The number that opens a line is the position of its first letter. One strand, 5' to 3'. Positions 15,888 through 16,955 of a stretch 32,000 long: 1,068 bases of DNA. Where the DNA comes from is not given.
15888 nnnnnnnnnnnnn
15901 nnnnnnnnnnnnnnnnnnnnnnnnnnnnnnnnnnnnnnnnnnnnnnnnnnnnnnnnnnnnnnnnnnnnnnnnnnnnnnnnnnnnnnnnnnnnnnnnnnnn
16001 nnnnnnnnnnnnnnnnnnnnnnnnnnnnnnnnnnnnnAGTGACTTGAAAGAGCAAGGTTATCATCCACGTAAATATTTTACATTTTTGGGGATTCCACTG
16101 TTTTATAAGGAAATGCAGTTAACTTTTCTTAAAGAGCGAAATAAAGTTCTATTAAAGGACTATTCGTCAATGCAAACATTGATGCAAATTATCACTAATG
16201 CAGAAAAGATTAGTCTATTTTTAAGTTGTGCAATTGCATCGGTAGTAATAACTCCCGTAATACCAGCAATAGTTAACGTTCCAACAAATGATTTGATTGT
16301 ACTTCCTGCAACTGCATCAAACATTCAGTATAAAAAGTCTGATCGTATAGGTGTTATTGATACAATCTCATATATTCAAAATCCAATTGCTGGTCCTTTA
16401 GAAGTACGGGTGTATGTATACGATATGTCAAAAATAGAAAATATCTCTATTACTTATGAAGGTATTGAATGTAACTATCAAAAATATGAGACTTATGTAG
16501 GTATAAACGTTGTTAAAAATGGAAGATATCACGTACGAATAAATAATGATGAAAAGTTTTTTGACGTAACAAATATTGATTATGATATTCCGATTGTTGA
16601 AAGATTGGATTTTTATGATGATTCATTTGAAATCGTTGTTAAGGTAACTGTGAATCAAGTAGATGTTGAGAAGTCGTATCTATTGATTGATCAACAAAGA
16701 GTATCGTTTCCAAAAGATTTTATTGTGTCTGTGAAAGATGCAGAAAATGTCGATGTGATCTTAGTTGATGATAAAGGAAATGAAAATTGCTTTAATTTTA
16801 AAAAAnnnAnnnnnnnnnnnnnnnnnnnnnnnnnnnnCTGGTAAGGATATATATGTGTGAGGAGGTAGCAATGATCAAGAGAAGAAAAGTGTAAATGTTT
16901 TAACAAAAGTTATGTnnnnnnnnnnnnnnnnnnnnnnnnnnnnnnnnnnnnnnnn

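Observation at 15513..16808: Membrane-anchored ECF sigma factor: sigma regions 2 and 4 fused to a TM helix and an unknown extracytoplasmic domain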

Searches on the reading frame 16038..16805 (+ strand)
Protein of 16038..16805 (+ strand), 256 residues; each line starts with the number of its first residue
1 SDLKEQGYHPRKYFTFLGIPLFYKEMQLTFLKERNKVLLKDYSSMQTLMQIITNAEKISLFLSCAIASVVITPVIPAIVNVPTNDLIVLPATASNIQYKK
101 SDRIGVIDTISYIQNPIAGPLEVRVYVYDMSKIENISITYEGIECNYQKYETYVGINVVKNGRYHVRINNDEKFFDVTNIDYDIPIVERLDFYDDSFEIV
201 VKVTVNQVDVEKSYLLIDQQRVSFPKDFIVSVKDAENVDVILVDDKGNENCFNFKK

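Call 22: search_protein_representatives(alignment_id=A2)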
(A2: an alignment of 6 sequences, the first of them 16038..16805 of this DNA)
Query: 6 sequences, 272 profile positions. Proteins with E-value up to 0.001 (for the whole library): 103; up to 1e-10: 82; up to 1e-30: 7. The best 103 are listed.
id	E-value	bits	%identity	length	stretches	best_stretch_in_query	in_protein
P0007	4.0e-100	351.0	-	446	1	1-272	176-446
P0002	9.2e-100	349.8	-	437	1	1-272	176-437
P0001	8.4e-99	346.7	-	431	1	1-272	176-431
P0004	1.9e-98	345.5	-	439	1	1-272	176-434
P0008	2.5e-78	279.6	-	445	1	1-271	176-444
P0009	2.6e-34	135.2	-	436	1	1-271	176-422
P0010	1.5e-31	126.1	-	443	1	2-263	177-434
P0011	3.8e-29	118.2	-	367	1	3-269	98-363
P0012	1.3e-27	113.2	-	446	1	3-271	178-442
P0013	2.3e-27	112.4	-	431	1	3-271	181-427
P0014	1.3e-26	109.9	-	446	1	3-265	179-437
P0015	1.6e-26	109.6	-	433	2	120-270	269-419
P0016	5.8e-26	107.8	-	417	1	39-261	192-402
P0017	2.4e-25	105.8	-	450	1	3-265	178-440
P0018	3.2e-25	105.4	-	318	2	120-269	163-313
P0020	3.9e-25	105.1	-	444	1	3-263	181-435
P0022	2.9e-24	102.2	-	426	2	120-268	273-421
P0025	1.6e-23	99.8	-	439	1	3-265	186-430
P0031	1.4e-20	90.1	-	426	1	120-271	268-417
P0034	4.1e-20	88.6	-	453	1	14-262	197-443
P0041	3.5e-19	85.6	-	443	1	108-264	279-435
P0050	1.1e-17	80.6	-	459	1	11-271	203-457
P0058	9.3e-17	77.6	-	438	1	73-262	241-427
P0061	2.4e-16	76.3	-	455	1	13-264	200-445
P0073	6.8e-14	68.2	-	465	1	69-264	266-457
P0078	2.0e-13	66.7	-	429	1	2-265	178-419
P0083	7.0e-11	58.3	-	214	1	119-267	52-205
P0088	5.8e-10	55.3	-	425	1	124-266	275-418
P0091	4.8e-09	52.3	-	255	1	72-241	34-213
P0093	4.0e-06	42.7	-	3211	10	148-211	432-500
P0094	7.7e-06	41.8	-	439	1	145-269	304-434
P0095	1.6e-05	40.8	-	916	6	173-263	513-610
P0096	2.8e-05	40.0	-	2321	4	118-211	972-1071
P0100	1.6e-04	37.5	-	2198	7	170-214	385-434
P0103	2.9e-04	36.7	-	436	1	146-236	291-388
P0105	7.3e-04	35.3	-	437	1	123-243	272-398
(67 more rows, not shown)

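Call 37: find_homologous_proteins(query=A4, max_evalue=0.00001)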
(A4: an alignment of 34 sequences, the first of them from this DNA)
Query A4 (34 sequences) (256 aa, profile of the alignment): 2 proteins with E <= 0.00001 among 3247 candidates.
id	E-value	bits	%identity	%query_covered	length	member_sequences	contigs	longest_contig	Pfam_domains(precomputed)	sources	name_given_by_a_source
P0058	1.2e-57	213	25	36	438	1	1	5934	PF22233.3,PF04545.23,PF04542.21,PF08281.19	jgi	jgi:RNA polymerase sigma-70 factor (ECF subfamily)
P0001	1.6e-54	203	100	100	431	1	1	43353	PF07638.18,PF04542.21,PF08281.19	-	-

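Call 38: list_cluster_members(proteins=[P0009, P0010, P0013, P0015, P0020, P0025, P0034, P0050, P0094, P0103])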
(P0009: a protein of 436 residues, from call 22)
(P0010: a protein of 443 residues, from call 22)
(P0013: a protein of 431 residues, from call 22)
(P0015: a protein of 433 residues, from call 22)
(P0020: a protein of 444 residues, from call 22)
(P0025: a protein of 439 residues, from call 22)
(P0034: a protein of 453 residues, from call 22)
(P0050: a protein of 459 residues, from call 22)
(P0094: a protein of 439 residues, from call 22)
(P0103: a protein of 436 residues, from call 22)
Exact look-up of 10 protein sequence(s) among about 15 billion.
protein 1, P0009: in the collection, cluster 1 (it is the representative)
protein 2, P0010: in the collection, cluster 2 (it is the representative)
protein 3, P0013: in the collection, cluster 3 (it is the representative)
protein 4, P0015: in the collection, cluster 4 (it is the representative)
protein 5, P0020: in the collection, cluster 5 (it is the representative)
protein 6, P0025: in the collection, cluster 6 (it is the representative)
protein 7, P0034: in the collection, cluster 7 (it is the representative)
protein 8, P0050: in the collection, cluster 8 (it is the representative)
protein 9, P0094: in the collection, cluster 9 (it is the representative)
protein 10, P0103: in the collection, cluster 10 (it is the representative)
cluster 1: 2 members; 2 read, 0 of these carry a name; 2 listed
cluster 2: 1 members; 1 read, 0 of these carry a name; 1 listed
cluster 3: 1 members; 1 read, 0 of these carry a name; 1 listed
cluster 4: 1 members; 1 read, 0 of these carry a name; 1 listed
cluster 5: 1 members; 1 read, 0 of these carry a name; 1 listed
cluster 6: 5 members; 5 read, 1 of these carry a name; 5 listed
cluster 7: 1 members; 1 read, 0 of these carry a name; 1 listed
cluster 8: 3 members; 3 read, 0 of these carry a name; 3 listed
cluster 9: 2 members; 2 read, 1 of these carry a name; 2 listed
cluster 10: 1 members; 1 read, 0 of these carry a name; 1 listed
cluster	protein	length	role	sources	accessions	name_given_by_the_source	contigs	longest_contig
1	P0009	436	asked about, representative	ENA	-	-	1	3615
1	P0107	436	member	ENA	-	-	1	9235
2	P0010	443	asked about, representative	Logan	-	-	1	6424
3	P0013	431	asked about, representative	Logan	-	-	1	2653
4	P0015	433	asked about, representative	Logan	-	-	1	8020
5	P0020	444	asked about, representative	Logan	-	-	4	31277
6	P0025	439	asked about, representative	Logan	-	-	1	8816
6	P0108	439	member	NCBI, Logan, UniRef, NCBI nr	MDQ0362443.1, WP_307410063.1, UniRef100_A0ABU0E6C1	RNA polymerase sigma factor [Breznakia pachnodae] | RNA polymerase sigma factor n=1 Tax=Breznakia pachnodae TaxID=265178 ...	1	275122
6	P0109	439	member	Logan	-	-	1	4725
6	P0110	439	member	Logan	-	-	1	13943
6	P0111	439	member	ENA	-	-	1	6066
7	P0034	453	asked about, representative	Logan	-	-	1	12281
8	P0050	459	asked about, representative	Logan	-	-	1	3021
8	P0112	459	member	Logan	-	-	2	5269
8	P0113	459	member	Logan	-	-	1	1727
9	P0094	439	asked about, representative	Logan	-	-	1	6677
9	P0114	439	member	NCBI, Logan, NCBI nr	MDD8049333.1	MAG: RNA polymerase sigma factor [Thomasclavelia sp.] | RNA polymerase sigma factor [Thomasclavelia sp.]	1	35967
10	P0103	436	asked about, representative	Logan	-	-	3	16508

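Call 40: find_related_loci(query=A2, collection=genome_contigs, flank=5000)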
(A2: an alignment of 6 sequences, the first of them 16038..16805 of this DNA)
Query A2 (256 aa) in genome_contigs; peptide patterns used: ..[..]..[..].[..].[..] (x = any residue, [..] = any of these).
2 stretches matched a pattern; 1 encode a relative of the query (tblastn E <= 1e-3); 1 distinct loci.
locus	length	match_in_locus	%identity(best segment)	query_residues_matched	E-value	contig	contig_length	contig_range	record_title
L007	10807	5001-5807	28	1-255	1e-26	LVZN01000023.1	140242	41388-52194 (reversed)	Erysipelotrichaceae bacterium MTC7 Contig_3, whole genome shotgun sequence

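Call 41: find_encoding_contigs(protein=P0020, flank=6000, max_places=1)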
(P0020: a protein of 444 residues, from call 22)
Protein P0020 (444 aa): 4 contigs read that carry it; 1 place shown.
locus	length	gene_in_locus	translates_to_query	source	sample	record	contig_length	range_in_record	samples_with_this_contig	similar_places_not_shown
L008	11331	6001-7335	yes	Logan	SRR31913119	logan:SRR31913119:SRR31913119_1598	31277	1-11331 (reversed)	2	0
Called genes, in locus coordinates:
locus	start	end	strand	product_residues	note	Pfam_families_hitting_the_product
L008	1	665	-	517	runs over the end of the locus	PF02652:Lactate_perm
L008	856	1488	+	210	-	PF13521:AAA_28 (weak), PF02223:Thymidylate_kin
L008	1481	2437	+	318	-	PF13177:DNA_pol3_delta2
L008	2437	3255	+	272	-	PF04468:PSP1, PF28472:PSP1_3rd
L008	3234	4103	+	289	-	PF00590:TP_methylase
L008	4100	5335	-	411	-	PF01098:FTSW_RODA_SPOVE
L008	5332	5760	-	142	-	PF00583:Acetyltransf_1, PF13444:Acetyltransf_5 (faint), PF13673:Acetyltransf_10, PF13508:Acetyltransf_7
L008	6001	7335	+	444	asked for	PF04542:Sigma70_r2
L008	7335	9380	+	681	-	PF00560:LRR_1 (faint), PF13855:LRR_8 (weak), PF18449:Endotoxin_C2 (faint)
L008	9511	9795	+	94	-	-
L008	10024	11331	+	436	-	?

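Call 42: find_encoding_contigs(protein=P0058, flank=6000, max_places=1)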
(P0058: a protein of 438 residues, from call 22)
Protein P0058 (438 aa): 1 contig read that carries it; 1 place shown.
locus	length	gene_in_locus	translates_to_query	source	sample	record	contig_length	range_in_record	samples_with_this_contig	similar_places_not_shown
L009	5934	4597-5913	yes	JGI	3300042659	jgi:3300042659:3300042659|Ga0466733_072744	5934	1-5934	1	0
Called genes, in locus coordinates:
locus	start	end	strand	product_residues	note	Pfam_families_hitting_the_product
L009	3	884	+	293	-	?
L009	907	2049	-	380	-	PF08245:Mur_ligase_M (weak), PF02875:Mur_ligase_C (weak)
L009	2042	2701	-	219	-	PF03167:UDG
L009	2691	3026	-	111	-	PF05116:S6PP (faint), PF08282:Hydrolase_3, PF00702:Hydrolase (weak)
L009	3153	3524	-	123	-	PF08282:Hydrolase_3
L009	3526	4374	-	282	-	PF00702:Hydrolase (faint), PF08282:Hydrolase_3, PF05116:S6PP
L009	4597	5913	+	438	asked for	PF04542:Sigma70_r2, PF22233:PhyR_sigma-like (faint), PF04545:Sigma70_r4 (weak), PF08281:Sigma70_r4_2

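Call 43: find_encoding_contigs(protein=P0108, flank=6000, max_places=1)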
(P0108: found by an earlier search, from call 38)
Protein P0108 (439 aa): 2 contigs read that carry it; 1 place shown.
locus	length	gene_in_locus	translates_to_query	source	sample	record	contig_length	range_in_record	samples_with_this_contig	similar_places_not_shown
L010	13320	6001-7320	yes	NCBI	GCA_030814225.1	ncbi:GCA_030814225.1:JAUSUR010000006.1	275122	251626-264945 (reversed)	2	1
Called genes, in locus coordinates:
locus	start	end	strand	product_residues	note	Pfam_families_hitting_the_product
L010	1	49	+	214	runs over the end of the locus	PF00834:Ribul_P_3_epim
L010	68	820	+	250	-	PF00106:adh_short, PF08659:KR, PF01370:Epimerase (faint), PF13561:adh_short_C2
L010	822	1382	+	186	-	PF13580:SIS_2 (faint), PF01380:SIS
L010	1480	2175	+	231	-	PF08220:HTH_DeoR, PF00455:DeoRC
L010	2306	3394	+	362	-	PF01408:GFO_IDH_MocA, PF22725:GFO_IDH_MocA_C3, PF02894:GFO_IDH_MocA_C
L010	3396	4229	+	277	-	PF01261:AP_endonuc_2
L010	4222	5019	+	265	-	PF00561:Abhydrolase_1, PF12146:Hydrolase_4, PF12697:Abhydrolase_6 (weak), PF03096:Ndr (weak)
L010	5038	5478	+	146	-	PF00359:PTS_EIIA_2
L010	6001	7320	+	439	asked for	PF07638:Sigma70_ECF (weak), PF04542:Sigma70_r2, PF08281:Sigma70_r4_2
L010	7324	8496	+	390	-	-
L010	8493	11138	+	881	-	PF23952:LRR_EndoS (faint), PF13855:LRR_8 (faint), PF12799:LRR_4, PF16403:Bact_surface_Ig-like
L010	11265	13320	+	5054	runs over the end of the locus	PF20585:Pectate_lyase_5, PF15418:DUF4625 (faint), PF16403:Bact_surface_Ig-like, PF22091:DUF6941 (faint), PF24040:DUF7349 (faint), PF16403:Bact_surface_Ig-like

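Call 44: find_encoding_contigs(protein=P0114, flank=6000, max_places=1)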
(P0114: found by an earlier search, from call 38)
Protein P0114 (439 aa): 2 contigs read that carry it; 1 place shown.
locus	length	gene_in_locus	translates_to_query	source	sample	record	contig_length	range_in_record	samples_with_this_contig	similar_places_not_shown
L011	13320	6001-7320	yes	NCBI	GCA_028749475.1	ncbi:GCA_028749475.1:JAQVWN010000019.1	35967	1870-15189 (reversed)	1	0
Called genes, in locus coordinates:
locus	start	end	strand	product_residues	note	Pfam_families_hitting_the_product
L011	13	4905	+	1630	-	PF24315:DUF7489 (faint), PF00404:Dockerin_1 (faint)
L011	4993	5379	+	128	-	-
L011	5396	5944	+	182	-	PF10502:Peptidase_S26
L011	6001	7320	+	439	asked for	PF04542:Sigma70_r2, PF08281:Sigma70_r4_2, PF04545:Sigma70_r4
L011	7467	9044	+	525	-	-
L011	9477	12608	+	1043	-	-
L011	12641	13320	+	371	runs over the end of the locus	-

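Call 45: find_encoding_contigs(protein=P0034, flank=6000, max_places=1)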
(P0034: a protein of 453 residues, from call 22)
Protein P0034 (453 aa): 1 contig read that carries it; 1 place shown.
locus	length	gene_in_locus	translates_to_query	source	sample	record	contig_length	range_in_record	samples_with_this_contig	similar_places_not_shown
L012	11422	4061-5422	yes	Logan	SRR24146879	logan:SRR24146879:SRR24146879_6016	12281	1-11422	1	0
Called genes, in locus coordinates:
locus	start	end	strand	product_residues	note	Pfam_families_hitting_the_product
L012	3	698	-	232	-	?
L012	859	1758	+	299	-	PF05043:Mga (weak), PF08220:HTH_DeoR (weak), PF08279:HTH_11, PF19187:HTH_PafC, PF13280:WYL, PF25583:WCX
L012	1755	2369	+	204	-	PF03167:UDG (weak)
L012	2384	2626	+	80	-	-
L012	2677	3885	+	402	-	PF00079:Serpin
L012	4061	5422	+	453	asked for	PF04542:Sigma70_r2, PF08281:Sigma70_r4_2, PF04545:Sigma70_r4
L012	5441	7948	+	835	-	PF12799:LRR_4 (faint), PF00560:LRR_1 (faint), PF18058:SbsC_C (faint), PF18449:Endotoxin_C2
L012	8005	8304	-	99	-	-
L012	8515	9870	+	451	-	PF04542:Sigma70_r2, PF04545:Sigma70_r4 (weak), PF08281:Sigma70_r4_2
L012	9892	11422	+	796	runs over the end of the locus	?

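Call 46: search_protein_families(library=pfam, proteins=[P0093, P0095, P0096, P0100], max_evalue=0.01)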
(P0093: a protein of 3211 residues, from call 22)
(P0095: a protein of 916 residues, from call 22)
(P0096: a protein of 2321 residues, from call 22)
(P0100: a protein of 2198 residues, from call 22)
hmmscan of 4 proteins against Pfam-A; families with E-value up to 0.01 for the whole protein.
P0093 (3211 aa): 11 families
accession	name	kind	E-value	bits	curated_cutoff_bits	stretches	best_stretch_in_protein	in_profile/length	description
PF19077.6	Big_13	-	1.1e-53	180.4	27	3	760-834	21-102/102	Bacterial Ig-like domain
PF17210.9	SdrD_B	-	1.8e-43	147.7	29.7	4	1381-1433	19-75/112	SdrD B-like domain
PF06832.18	BiPBP_C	-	1.4e-36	124.7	26.8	0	1452-1514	26-84/90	Penicillin-Binding Protein C-terminus Family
PF13620.12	CarboxypepD_reg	-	1e-22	80.7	32.3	1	1895-1957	4-71/82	Carboxypeptidase regulatory-like domain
PF24893.1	DUF7743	-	4.4e-21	75.2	27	0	1612-1703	2-101/120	Domain of unknown function (DUF7743)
PF17957.7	Big_7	-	6.2e-17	62.4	24.1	0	336-382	23-70/70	Bacterial Ig domain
PF13715.12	CarbopepD_reg_2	-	3.5e-13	49.8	32.2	0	859-902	5-50/88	CarboxypepD_reg-like domain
PF22898.2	NOMO1-like_1st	-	3.2e-10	40.4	27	0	1572-1596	30-54/85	BOS complex subunit NOMO1-like, first beta sandwich domain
PF07495.19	Y_Y_Y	-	2.2e-09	37.5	26.6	0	2100-2152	8-56/65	Y_Y_Y domain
PF16371.11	MetallophosN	-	2.5e-05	24.9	35.6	0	1552-1597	3-46/77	N terminal of Calcineurin-like phosphoesterase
PF12245.14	Big_3_2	-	0.007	17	23.3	0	2916-2948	85-118/122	Bacterial Ig-like domain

P0095 (916 aa): 6 families
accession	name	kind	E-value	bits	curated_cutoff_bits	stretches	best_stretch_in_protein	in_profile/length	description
PF06832.18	BiPBP_C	-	5e-13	49.2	26.8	0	387-455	21-88/90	Penicillin-Binding Protein C-terminus Family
PF01483.27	P_proprotein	-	1.4e-08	35.1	21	0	379-449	8-74/86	Proprotein convertase P-domain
PF19077.6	Big_13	-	3.2e-07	31.2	27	0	434-457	72-98/102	Bacterial Ig-like domain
PF16392.11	DUF5001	-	8.2e-06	26.2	23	0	262-297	36-72/86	Ig-like domain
PF13600.11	DUF4140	-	0.0011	19.8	27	0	273-310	19-54/98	N-terminal domain of unknown function (DUF4140)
PF19079.5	CFSR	-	0.0098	16.5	27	0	264-291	4-33/49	Collagen-flanked surface repeat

P0096 (2321 aa): 11 families
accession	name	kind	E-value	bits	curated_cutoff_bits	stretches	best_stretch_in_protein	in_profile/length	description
PF19077.6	Big_13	-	1.1e-20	74.5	27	0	455-513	34-101/102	Bacterial Ig-like domain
PF06832.18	BiPBP_C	-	5e-14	52.4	26.8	0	639-693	38-88/90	Penicillin-Binding Protein C-terminus Family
PF13620.12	CarboxypepD_reg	-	4.5e-09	37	32.3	1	79-149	1-70/82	Carboxypeptidase regulatory-like domain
PF24893.1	DUF7743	-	4.7e-07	30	27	0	1056-1096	2-39/120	Domain of unknown function (DUF7743)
PF13754.12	Big_3_4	-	2.5e-06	27.8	27.3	0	1904-1962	18-69/106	Domain of unknown function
PF13715.12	CarbopepD_reg_2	-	2.9e-05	24.4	32.2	0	80-135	1-52/88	CarboxypepD_reg-like domain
PF12245.14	Big_3_2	-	0.0001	22.9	23.3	0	1523-1590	57-121/122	Bacterial Ig-like domain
PF13750.12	Big_3_3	-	0.00021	21.4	27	0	2137-2202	14-81/157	Bacterial Ig-like domain (group 3)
PF00801.26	PKD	-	0.00025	21.4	23.5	0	908-967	18-78/80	PKD domain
PF17210.9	SdrD_B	-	0.00066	20.3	29.7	0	469-511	35-77/112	SdrD B-like domain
PF07495.19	Y_Y_Y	-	0.0076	16.6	26.6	0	1902-1937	20-55/65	Y_Y_Y domain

P0100 (2198 aa): 10 families
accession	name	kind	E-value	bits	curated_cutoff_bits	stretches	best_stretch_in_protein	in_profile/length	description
PF19077.6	Big_13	-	1.5e-51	173.6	27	6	167-234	21-94/102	Bacterial Ig-like domain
PF06832.18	BiPBP_C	-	1.5e-19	70.1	26.8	1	894-933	50-89/90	Penicillin-Binding Protein C-terminus Family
PF17957.7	Big_7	-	8.5e-16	58.8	24.1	2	524-574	19-70/70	Bacterial Ig domain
PF17210.9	SdrD_B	-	9.8e-16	58.4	29.7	2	535-592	21-84/112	SdrD B-like domain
PF24893.1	DUF7743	-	1.2e-14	54.5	27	1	504-594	2-100/120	Domain of unknown function (DUF7743)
PF12245.14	Big_3_2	-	4.1e-08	33.9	23.3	0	1895-1925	85-113/122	Bacterial Ig-like domain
PF17936.7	Big_6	-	1.7e-07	31.9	27.6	0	714-758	25-75/83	Bacterial Ig domain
PF13620.12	CarboxypepD_reg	-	1e-05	26.2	32.3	0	537-579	13-58/82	Carboxypeptidase regulatory-like domain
PF13715.12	CarbopepD_reg_2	-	1.1e-05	25.8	32.2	1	535-574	11-50/88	CarboxypepD_reg-like domain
PF24447.1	RE_BanI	-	0.0077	15.6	28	0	442-495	252-304/338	Type II restriction enzyme BanI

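Call 58: predict_structure(alignment_id=A4)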
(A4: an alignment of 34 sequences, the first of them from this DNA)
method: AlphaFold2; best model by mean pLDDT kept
length: 256 residues; sequences in the alignment: 34
mean_pLDDT: 83.3   pTM: 0.55
mean pLDDT of the five models: 83.3, 83.1, 83.1, 82.0, 80.4
residues with pLDDT >= 90: 146; 70-90: 54; 50-70: 32; < 50: 24
segments of 3 or more residues with pLDDT < 50: 37-43, 85-91, 93-102
pLDDT, mean of each block of 10 residues (from residue 1): 73 73 83 60 53 76 85 70 49 46 76 93 96 96 98 97 97 96 95 94 94 96 95 92 95 93
secondary structure, 60 per line:
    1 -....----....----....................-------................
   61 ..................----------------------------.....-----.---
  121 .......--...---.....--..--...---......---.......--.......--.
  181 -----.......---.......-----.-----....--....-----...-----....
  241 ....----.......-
elements in order: H2-5 H10-13 H18-37 H45-78 E107-111 E121-127 E136-140 E147-149 E153-158 E162-168 E171-177 E186-192 E196-202 E214-217 E220-223 E229-231 E237-244 E249-255
